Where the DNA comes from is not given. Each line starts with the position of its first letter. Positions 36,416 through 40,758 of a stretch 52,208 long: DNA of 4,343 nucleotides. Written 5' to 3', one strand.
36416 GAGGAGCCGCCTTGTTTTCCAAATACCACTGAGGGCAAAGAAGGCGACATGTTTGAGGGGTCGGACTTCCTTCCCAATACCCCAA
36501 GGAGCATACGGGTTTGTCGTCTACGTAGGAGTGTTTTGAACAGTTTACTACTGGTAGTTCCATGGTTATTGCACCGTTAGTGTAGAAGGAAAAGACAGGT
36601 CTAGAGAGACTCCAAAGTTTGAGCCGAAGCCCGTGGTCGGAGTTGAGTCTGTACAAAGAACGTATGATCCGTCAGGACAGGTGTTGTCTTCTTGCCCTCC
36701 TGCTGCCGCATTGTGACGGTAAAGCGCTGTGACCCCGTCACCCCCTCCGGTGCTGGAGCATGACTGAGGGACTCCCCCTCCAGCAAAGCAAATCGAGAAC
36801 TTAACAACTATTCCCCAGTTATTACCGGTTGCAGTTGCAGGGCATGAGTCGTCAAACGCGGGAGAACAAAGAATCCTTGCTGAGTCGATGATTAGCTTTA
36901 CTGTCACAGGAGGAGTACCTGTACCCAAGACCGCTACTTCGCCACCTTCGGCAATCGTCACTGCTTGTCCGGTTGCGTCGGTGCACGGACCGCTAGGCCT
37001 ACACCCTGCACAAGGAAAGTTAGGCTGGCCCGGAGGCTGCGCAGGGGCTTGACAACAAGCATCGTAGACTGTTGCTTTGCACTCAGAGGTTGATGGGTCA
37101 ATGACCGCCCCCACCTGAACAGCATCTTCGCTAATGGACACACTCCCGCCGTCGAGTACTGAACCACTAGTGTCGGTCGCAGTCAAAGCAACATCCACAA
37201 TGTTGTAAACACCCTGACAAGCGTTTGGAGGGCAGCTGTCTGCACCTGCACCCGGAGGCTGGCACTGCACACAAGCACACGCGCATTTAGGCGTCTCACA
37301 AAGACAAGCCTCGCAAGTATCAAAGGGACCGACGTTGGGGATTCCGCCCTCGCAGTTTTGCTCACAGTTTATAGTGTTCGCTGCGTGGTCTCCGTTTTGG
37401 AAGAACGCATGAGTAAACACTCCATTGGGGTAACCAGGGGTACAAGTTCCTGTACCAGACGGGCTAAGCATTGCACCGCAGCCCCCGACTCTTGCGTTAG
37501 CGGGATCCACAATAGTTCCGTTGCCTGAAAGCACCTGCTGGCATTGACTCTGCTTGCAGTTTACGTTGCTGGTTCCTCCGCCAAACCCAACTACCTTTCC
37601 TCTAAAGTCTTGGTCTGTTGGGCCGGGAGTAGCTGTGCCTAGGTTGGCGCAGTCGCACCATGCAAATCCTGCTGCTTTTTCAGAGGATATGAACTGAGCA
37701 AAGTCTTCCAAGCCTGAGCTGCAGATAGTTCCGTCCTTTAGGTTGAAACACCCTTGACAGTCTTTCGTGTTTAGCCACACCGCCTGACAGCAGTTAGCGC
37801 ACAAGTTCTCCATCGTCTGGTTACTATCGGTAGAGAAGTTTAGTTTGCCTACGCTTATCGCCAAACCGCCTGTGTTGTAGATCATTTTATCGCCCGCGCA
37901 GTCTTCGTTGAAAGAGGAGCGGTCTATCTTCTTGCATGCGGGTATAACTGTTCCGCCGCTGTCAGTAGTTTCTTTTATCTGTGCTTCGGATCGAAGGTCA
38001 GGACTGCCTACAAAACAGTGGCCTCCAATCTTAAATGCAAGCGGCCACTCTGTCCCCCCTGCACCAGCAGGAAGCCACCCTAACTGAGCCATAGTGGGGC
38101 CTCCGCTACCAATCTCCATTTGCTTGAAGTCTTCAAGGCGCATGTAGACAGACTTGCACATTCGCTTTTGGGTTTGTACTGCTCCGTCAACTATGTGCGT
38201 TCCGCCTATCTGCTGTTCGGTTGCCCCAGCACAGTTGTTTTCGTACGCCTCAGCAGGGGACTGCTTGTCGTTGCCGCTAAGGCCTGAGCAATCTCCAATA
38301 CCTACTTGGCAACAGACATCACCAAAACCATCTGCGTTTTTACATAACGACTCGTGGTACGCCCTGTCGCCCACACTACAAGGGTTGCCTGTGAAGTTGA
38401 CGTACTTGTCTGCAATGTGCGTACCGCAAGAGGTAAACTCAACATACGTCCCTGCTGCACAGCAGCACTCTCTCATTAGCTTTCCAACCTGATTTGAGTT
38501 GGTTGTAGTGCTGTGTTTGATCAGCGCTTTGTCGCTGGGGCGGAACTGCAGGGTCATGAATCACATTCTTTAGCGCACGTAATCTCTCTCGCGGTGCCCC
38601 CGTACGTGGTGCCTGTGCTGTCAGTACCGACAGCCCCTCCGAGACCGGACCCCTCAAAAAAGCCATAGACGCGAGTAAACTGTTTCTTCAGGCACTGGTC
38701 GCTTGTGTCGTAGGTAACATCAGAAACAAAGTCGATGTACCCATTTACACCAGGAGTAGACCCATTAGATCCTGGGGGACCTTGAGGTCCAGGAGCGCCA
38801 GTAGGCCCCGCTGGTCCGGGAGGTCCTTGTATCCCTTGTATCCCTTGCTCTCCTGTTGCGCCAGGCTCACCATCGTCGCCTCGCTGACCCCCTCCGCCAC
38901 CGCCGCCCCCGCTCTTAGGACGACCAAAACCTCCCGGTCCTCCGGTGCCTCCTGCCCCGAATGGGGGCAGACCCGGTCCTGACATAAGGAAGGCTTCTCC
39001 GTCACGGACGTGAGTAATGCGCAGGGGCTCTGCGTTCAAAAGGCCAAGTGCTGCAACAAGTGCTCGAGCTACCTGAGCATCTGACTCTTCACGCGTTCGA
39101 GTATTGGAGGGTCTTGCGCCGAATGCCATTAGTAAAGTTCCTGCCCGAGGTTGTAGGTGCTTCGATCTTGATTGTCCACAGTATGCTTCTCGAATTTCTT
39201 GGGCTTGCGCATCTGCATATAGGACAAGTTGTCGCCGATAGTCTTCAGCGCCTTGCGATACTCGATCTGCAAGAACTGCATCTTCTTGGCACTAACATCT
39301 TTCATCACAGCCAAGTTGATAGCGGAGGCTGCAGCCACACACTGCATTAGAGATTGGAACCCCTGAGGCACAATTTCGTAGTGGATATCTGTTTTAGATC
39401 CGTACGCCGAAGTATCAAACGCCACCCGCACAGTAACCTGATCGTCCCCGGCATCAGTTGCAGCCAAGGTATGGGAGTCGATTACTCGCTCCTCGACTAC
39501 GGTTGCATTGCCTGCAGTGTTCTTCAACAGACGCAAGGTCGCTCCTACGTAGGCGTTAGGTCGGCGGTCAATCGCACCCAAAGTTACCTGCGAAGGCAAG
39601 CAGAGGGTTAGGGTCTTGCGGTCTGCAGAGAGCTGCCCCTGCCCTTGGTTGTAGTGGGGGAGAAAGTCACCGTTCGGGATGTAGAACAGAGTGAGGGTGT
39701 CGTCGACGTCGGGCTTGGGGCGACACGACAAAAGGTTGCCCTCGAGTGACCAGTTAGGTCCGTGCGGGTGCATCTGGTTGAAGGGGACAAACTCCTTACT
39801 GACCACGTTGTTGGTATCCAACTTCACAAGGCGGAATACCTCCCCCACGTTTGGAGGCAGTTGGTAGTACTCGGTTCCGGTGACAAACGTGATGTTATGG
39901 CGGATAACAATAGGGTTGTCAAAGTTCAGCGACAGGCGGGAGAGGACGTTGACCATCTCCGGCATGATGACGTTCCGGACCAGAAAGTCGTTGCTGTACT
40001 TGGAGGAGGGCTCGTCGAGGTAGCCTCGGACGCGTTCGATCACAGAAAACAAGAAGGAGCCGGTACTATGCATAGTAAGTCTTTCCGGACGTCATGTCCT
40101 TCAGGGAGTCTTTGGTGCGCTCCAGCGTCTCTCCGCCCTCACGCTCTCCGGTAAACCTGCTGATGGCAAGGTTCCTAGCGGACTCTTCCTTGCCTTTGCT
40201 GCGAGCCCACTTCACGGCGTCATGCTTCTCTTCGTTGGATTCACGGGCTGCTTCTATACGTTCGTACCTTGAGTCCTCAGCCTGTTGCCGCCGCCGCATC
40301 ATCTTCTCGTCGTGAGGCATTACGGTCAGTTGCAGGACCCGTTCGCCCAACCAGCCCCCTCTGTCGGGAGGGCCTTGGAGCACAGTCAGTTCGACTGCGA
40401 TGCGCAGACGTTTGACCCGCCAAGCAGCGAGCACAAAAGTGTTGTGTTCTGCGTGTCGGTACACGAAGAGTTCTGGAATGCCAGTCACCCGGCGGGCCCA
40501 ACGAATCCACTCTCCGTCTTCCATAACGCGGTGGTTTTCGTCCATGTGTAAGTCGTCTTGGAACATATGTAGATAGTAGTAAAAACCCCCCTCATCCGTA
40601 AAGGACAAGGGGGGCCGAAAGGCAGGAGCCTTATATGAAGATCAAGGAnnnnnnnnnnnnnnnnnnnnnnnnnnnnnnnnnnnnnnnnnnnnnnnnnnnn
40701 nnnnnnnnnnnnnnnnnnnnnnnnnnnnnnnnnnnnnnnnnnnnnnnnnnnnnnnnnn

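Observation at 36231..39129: Fibre module combining a collagen-like protein with a 663-aa protein of about 7% cysteine and a small Cys-rich partner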

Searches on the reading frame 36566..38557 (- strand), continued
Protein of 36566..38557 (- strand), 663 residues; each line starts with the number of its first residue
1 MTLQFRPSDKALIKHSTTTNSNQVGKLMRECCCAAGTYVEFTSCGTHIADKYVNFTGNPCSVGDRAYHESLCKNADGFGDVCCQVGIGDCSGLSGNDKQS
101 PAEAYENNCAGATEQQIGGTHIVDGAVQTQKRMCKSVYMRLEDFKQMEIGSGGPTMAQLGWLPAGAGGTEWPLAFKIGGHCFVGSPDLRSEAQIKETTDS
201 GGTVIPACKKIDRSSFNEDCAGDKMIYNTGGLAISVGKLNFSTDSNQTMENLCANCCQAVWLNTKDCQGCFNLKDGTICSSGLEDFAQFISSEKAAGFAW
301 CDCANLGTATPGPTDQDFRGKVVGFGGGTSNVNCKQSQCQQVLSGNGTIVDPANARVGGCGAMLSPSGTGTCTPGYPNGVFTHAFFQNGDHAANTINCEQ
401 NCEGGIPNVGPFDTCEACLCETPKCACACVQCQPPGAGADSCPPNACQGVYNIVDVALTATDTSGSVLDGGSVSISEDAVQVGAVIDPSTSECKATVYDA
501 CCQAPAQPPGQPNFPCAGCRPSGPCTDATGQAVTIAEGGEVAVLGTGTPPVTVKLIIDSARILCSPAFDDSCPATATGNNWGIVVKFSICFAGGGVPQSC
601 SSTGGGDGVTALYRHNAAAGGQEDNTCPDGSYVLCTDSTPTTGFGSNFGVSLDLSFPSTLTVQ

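Call 86: fold_search(model_id=the predicted structure, library=viral)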
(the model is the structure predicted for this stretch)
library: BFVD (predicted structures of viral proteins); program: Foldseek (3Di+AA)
matches with E <= 10: 108; with E <= 0.001: 0
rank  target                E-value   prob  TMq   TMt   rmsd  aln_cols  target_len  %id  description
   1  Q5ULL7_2              1.0e-03  0.06  0.04  0.03  54.0       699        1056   13  Orf97 [Lactobacillus phage LP65]
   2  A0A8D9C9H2            2.1e-02  0.04  0.05  0.04  41.6       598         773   14  Uncharacterized protein [uncultured marine phage]
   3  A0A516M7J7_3          1.3e-01  0.03  0.06  0.04  30.6       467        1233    9  (no name in the UniProt tables at hand)
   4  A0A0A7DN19            1.5e-01  0.03  0.06  0.04  38.6       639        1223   11  Adsorption protein [Lactobacillus phage Ldl1]
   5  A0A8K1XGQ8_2          1.8e-01  0.02  0.07  0.05  40.6       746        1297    8  (no name in the UniProt tables at hand)
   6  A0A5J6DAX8            3.0e-01  0.02  0.06  0.06  42.9       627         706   10  Uncharacterized protein [Erwinia phage pEp_SNUABM_08]
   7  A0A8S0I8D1            3.4e-01  0.02  0.07  0.06  27.7       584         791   11  (no name in the UniProt tables at hand)
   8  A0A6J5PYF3            4.5e-01  0.02  0.07  0.09  34.6       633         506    9  Uncharacterized protein [uncultured Caudovirales phage]
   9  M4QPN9                4.5e-01  0.02  0.07  0.05  61.1       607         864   11  Uncharacterized protein [Tetraselmis viridis virus S1]
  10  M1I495                5.0e-01  0.02  0.06  0.08  45.4       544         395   11  (no name in the UniProt tables at hand)
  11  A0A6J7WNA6            5.0e-01  0.02  0.07  0.08  51.0       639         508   11  Bacteriophage lambda, Stf, side tail fibre-repeat-2 [uncultured Caudovirales phage]
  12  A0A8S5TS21            5.6e-01  0.02  0.07  0.09  38.2       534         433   12  Uncharacterized protein [Siphoviridae sp. ctEw721]
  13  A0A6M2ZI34            5.6e-01  0.01  0.06  0.06  68.7       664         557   13  Virion protein [Synechococcus phage S-SCSM1]
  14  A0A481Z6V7            5.9e-01  0.02  0.06  0.08  39.6       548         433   14  Collagen triple helix repeat protein [Pithovirus LCPAC202]
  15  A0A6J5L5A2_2          6.6e-01  0.01  0.06  0.05  42.7       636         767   11  Uncharacterized protein [uncultured Caudovirales phage]
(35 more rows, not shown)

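Call 94: find_related_loci(query=A1, collection=metagenome_contigs, flank=1500)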
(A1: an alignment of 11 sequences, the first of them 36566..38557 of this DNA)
Query A1 (663 aa) in metagenome_contigs; peptide patterns used: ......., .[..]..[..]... (x = any residue, [..] = any of these).
220 stretches matched a pattern; 8 encode a relative of the query (tblastn E <= 1e-3); 8 distinct loci.
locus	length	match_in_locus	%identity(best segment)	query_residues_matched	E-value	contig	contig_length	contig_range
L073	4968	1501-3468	83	1-663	0e+0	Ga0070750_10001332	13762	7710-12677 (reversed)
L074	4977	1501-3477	79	1-663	0e+0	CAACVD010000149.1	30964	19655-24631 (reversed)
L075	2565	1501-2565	88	1-355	0e+0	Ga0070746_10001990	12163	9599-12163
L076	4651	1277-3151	55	1-641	0e+0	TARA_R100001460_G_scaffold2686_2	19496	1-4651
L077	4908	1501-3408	53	1-655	0e+0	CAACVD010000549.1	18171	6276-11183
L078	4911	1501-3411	52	1-655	0e+0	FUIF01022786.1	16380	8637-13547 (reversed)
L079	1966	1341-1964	77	1-203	9e-104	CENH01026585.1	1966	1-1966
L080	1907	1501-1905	70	1-140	1e-59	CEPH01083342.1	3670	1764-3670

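Call 95: find_related_loci(query=A1, collection=viral_contigs, flank=1500)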
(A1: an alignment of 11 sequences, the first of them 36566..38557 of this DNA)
Query A1 (663 aa) in viral_contigs; peptide patterns used: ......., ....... (x = any residue, [..] = any of these).
27 stretches matched a pattern; 3 encode a relative of the query (tblastn E <= 1e-3); 3 distinct loci.
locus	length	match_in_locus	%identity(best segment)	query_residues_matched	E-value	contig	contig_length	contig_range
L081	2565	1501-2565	88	1-355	0e+0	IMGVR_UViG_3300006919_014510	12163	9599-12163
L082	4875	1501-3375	55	1-641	0e+0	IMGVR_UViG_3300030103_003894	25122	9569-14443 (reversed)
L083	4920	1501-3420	49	1-662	5e-179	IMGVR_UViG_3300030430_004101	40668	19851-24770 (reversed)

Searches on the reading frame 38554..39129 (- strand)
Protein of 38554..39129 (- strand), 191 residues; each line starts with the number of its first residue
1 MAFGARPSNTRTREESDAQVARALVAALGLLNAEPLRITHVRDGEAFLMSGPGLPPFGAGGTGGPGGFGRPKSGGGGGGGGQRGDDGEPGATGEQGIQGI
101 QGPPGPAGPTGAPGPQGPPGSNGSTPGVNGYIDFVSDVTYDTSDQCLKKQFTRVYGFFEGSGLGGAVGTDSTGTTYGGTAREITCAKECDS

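Call 5: search_protein_families(library=pfam, proteins=[window:38554-39129:-], max_evalue=0.1)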
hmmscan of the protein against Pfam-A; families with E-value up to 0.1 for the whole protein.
window:38554-39129:- (191 aa): 0 families

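Call 6: search_protein_families(library=phrogs, proteins=[window:38554-39129:-], max_evalue=0.1)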
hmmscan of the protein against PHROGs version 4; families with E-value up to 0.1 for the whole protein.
window:38554-39129:- (191 aa): 18 families
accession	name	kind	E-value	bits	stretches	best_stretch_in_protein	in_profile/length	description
phrog_819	-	tail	1.3e-05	24.5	1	71-136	623-678/1024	tail protein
phrog_8745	-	tail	5.6e-05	21.6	1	60-130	1386-1451/1803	tail fiber protein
phrog_38766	-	head and packaging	6.6e-05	22.6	1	60-125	79-144/478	virion structural protein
phrog_26303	-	unknown function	0.00031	22.4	1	75-136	44-105/114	-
phrog_366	-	tail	0.00034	21.2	1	62-125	311-377/474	tail fiber protein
phrog_26654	-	unknown function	0.00052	20.5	1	50-174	76-199/360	-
phrog_6320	-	tail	0.00072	19.4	1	61-131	138-213/745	tail fiber protein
phrog_3890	-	tail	0.0015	15.9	1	81-172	1301-1392/3453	straight fibre tail protein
phrog_3449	-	tail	0.0021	17.4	1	97-135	37-74/549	tail collar protein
phrog_18350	-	tail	0.0059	17.3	1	60-124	114-201/253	tail fiber protein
phrog_32409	-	tail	0.0088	15.3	1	87-131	191-237/884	tail fiber protein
phrog_16032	-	unknown function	0.015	15.7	1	83-126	229-272/331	-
phrog_5073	-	tail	0.016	15.3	1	58-125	282-353/519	tail fiber protein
phrog_36982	-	unknown function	0.02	13.8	1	52-176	234-364/944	-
phrog_38537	-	tail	0.039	13.5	1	74-124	43-93/611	tail fiber protein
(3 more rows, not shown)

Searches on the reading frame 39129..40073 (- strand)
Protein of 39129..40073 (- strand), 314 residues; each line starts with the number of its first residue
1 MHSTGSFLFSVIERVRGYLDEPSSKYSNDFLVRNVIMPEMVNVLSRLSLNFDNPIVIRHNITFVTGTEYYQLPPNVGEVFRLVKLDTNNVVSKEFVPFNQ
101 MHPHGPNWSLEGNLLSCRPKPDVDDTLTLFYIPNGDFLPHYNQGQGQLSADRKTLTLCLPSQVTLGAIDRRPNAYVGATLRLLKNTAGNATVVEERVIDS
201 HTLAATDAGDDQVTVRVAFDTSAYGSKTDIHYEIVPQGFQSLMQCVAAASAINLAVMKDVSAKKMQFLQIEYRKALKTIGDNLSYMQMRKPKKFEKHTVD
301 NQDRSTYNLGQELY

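Call 5: search_protein_families(library=pfam, proteins=[window:39129-40073:-], max_evalue=0.1)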
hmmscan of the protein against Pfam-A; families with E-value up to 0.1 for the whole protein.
window:39129-40073:- (314 aa): 2 families
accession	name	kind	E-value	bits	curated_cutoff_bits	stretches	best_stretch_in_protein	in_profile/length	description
PF19172.5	DUF5854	-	0.0087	16.4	27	1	41-100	35-94/159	Family of unknown function (DUF5854)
PF24175.2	SU10_adaptor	-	0.0088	16.9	27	1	11-132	6-122/194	SU10 adaptor protein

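Call 6: search_protein_families(library=phrogs, proteins=[window:39129-40073:-], max_evalue=0.1)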
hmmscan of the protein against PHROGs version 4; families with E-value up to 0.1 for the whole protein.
window:39129-40073:- (314 aa): 0 families

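Call 52: search_solved_structures(query=window:39129-40073:-, max_evalue=1)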
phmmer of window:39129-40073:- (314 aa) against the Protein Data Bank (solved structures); distinct sequences matched with E-value up to 1: 1.
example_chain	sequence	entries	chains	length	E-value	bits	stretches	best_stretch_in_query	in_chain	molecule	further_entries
3gvd_A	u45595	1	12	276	0.14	14.3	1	120-207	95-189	Serine acetyltransferase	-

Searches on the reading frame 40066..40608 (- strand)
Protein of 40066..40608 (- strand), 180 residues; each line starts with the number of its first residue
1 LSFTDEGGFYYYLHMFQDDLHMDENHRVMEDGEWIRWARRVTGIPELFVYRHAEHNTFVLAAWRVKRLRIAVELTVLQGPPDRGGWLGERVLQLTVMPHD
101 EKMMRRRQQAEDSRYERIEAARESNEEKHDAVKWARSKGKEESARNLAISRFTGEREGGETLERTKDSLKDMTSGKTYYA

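Call 5: search_protein_families(library=pfam, proteins=[window:40066-40608:-], max_evalue=0.1)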
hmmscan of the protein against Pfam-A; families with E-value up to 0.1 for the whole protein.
window:40066-40608:- (180 aa): 0 families

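Call 6: search_protein_families(library=phrogs, proteins=[window:40066-40608:-], max_evalue=0.1)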
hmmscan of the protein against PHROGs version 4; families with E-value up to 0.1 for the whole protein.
window:40066-40608:- (180 aa): 1 family
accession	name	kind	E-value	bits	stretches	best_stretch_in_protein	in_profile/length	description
phrog_10099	-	unknown function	0.032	15.8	1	99-151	22-73/96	-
